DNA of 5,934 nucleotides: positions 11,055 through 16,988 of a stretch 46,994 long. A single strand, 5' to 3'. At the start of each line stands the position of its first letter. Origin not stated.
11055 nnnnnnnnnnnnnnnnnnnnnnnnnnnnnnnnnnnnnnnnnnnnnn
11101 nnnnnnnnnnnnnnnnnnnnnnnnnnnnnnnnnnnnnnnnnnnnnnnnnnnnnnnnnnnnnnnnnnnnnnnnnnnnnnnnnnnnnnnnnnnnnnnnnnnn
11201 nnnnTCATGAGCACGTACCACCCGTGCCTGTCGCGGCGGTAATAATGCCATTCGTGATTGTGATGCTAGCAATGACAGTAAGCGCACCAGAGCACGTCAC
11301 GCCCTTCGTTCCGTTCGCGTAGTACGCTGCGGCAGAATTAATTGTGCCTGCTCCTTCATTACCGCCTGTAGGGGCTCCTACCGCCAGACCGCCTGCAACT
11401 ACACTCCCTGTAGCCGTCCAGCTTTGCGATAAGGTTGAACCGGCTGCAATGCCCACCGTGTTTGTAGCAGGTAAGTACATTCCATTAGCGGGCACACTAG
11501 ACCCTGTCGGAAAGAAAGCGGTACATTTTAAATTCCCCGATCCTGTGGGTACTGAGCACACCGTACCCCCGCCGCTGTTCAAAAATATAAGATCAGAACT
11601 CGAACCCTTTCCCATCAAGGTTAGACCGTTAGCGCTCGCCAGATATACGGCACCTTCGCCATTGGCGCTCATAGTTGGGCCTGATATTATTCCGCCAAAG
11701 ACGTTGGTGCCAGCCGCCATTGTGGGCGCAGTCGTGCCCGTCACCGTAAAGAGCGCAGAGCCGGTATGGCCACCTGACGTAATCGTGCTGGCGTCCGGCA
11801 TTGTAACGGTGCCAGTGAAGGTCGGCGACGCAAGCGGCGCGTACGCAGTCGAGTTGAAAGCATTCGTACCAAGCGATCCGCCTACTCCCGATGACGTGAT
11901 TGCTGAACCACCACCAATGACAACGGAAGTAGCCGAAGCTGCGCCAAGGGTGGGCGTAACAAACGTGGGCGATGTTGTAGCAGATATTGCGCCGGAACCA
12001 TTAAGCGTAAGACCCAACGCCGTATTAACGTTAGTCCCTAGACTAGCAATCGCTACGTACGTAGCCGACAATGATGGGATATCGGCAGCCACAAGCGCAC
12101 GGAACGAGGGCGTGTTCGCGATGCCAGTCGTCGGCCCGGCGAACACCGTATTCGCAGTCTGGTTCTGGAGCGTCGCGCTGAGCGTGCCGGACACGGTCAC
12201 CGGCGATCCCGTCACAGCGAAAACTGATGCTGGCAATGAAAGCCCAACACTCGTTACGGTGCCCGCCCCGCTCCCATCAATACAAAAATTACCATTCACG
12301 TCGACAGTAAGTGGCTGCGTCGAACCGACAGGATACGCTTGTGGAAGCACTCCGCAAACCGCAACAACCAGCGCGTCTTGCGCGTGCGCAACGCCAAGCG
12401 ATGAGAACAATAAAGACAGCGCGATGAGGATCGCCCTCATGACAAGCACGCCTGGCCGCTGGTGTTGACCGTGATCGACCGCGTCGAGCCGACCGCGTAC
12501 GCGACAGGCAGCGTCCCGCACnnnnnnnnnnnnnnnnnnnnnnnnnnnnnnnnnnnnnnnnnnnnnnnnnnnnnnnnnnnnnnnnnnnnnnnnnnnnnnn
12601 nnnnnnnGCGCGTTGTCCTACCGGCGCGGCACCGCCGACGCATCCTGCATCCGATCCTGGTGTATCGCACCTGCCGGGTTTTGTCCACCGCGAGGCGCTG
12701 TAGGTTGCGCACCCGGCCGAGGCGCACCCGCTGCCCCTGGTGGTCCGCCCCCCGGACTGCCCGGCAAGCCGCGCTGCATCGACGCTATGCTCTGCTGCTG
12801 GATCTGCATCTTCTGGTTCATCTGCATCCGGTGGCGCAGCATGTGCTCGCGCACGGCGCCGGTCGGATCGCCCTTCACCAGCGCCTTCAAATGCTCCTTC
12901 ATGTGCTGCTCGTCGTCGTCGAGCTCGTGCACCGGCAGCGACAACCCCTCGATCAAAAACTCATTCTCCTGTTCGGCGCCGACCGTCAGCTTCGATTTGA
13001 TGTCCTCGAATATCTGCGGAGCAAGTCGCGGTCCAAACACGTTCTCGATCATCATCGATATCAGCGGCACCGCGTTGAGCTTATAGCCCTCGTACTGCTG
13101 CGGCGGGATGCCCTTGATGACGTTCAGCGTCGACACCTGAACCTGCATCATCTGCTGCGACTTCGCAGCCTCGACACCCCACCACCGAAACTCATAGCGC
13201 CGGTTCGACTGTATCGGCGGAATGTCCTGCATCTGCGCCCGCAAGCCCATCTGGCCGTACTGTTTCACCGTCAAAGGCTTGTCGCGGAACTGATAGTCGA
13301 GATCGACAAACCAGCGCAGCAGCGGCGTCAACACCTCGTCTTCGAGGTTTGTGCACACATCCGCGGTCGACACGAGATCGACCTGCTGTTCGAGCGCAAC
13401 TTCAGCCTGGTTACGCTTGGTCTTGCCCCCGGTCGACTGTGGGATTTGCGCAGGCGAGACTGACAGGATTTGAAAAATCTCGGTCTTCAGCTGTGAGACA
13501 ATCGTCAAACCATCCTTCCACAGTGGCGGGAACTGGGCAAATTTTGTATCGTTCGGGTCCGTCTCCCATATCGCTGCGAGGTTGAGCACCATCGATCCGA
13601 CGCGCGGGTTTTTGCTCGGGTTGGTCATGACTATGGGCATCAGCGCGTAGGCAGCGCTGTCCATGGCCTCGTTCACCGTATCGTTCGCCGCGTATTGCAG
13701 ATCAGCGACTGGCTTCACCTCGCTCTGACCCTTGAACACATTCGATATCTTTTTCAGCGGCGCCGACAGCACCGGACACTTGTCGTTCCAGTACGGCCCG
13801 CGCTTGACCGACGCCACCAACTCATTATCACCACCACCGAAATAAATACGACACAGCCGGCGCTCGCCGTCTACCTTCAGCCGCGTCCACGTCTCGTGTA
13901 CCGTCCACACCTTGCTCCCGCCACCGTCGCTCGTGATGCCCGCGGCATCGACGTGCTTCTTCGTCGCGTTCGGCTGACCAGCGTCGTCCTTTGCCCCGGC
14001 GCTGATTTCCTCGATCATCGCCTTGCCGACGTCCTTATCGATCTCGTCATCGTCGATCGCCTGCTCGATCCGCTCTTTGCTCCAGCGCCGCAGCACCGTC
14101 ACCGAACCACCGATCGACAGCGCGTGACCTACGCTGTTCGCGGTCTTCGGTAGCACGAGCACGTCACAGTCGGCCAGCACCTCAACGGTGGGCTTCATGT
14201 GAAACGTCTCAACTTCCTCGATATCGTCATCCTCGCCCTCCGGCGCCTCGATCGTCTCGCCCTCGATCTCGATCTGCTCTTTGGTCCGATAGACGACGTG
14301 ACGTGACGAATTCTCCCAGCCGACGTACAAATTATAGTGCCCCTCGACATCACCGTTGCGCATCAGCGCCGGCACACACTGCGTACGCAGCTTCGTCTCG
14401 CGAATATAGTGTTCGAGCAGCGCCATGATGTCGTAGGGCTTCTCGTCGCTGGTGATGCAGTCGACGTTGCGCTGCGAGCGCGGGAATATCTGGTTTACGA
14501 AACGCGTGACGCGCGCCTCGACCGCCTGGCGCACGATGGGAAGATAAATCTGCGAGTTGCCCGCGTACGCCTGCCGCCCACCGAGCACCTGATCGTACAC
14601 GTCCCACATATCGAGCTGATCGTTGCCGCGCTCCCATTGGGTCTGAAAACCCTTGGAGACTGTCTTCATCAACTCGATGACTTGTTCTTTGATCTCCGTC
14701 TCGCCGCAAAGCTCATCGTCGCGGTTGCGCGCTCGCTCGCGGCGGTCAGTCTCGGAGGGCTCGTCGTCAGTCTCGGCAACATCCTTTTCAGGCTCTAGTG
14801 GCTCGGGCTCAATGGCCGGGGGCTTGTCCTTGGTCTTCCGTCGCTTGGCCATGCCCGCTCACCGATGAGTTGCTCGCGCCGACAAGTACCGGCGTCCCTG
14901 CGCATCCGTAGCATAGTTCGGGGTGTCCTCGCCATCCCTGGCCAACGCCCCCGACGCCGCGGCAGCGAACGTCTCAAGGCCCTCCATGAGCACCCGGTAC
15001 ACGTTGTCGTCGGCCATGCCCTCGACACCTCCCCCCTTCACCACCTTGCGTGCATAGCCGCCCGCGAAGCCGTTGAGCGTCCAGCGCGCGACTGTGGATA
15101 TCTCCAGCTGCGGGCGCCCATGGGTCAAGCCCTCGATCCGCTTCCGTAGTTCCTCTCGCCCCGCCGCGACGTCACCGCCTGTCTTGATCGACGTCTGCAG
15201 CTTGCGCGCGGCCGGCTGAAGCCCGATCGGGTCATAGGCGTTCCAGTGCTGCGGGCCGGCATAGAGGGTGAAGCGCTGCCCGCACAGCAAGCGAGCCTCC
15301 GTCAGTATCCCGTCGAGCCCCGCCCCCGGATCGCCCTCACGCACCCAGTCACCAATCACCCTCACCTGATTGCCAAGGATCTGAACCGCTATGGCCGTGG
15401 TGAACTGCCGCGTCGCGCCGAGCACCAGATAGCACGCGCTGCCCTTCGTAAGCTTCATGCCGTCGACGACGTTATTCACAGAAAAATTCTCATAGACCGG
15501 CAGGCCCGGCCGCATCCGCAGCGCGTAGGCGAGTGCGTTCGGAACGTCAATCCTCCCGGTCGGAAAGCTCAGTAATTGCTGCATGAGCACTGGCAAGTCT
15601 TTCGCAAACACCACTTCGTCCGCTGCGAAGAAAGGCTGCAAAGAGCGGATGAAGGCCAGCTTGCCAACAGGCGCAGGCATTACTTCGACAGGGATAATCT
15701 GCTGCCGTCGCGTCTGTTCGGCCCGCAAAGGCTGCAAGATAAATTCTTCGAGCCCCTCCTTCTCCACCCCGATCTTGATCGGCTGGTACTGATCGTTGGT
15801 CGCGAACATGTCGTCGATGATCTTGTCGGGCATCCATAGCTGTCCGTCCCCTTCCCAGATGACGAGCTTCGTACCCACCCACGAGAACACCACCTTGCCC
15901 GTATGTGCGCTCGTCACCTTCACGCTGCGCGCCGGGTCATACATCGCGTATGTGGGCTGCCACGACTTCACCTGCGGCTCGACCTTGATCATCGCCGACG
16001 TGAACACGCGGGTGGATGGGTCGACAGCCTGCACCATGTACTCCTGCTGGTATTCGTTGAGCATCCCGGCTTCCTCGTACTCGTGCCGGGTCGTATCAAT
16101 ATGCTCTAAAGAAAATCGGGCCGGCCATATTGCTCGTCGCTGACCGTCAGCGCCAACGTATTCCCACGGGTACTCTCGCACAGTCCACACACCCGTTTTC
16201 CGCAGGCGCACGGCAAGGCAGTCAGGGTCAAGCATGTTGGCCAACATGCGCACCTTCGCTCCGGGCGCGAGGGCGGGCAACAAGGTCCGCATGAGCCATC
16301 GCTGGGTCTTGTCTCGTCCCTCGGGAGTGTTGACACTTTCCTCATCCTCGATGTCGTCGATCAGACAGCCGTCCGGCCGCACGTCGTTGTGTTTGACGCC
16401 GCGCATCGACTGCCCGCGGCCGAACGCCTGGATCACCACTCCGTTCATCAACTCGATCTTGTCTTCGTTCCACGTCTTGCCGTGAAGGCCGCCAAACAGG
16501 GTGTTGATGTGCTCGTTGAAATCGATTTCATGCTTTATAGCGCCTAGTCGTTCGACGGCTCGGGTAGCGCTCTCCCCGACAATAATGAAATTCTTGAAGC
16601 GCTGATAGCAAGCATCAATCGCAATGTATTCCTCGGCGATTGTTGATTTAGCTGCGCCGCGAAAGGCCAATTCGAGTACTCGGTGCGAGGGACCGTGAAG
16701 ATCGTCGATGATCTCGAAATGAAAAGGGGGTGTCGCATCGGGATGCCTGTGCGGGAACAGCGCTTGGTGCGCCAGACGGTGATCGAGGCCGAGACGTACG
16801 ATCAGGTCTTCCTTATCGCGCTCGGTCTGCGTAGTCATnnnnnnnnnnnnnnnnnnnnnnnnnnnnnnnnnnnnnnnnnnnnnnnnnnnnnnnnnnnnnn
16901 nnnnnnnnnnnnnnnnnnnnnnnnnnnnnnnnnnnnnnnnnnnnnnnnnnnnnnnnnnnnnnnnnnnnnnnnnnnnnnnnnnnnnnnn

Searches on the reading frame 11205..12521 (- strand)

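Call 17: search_protein_families(library=phrogs, proteins=[window:11205-12521:-], max_evalue=0.001)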
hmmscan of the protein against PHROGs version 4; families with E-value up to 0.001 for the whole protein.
window:11205-12521:- (438 aa): 1 family
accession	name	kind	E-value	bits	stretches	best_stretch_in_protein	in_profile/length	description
phrog_9625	-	unknown function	1.4e-11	43.7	1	72-362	531-830/1586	-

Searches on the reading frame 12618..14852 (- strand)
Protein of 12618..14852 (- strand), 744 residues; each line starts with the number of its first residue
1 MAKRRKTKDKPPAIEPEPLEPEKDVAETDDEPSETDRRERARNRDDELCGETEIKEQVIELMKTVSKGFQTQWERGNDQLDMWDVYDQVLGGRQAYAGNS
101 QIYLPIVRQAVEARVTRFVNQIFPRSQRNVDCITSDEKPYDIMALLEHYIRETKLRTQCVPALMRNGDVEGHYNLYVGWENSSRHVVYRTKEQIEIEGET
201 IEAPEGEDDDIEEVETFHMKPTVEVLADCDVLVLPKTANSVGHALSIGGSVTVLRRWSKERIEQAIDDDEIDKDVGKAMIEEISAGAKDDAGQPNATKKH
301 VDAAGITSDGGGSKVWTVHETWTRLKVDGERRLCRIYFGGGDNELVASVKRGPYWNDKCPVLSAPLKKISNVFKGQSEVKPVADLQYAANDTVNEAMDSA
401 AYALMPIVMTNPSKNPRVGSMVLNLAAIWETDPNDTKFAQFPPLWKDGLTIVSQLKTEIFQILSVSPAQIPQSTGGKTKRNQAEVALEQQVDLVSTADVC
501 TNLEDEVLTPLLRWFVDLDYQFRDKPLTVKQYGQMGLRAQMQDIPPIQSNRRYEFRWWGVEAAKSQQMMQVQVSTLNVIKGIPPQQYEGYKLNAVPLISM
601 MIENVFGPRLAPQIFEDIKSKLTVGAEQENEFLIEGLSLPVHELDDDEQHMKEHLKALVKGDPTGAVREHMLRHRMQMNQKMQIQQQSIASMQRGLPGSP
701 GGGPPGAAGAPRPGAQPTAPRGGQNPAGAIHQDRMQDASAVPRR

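Call 17: search_protein_families(library=phrogs, proteins=[window:12618-14852:-], max_evalue=0.001)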
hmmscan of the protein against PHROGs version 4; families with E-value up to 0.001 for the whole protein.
window:12618-14852:- (744 aa): 1 family
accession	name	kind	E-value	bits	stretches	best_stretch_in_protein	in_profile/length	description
phrog_332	-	connector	1.3e-10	41.3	1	295-570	213-466/560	head-tail adaptor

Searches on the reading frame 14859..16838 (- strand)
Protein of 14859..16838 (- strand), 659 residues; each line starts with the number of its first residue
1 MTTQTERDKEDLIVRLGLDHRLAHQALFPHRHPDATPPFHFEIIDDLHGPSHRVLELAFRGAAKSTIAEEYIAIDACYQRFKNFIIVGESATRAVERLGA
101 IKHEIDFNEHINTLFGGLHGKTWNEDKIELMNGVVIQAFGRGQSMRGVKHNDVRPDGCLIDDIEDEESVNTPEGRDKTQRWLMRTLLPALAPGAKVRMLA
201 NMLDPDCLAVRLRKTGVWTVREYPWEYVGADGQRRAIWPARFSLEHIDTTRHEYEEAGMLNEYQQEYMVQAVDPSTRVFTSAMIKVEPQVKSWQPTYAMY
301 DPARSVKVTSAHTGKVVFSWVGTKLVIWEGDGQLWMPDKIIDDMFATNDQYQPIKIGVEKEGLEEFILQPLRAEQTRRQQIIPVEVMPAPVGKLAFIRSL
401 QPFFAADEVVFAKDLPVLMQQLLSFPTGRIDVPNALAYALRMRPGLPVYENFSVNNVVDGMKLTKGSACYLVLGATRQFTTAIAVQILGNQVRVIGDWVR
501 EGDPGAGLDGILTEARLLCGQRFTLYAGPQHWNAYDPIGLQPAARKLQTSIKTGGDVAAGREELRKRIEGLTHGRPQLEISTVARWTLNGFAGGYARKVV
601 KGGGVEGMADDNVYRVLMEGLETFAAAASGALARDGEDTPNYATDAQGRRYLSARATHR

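Call 17: search_protein_families(library=phrogs, proteins=[window:14859-16838:-], max_evalue=0.001)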
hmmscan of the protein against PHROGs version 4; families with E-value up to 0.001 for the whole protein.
window:14859-16838:- (659 aa): 3 families
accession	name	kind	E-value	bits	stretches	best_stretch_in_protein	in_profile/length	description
phrog_38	-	head and packaging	2.7e-59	202.6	1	28-449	281-709/760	terminase large subunit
phrog_14112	-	unknown function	7.5e-09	36.4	1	55-178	106-235/247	-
phrog_5573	-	head and packaging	1.2e-05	25.8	1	225-428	17-216/250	terminase large subunit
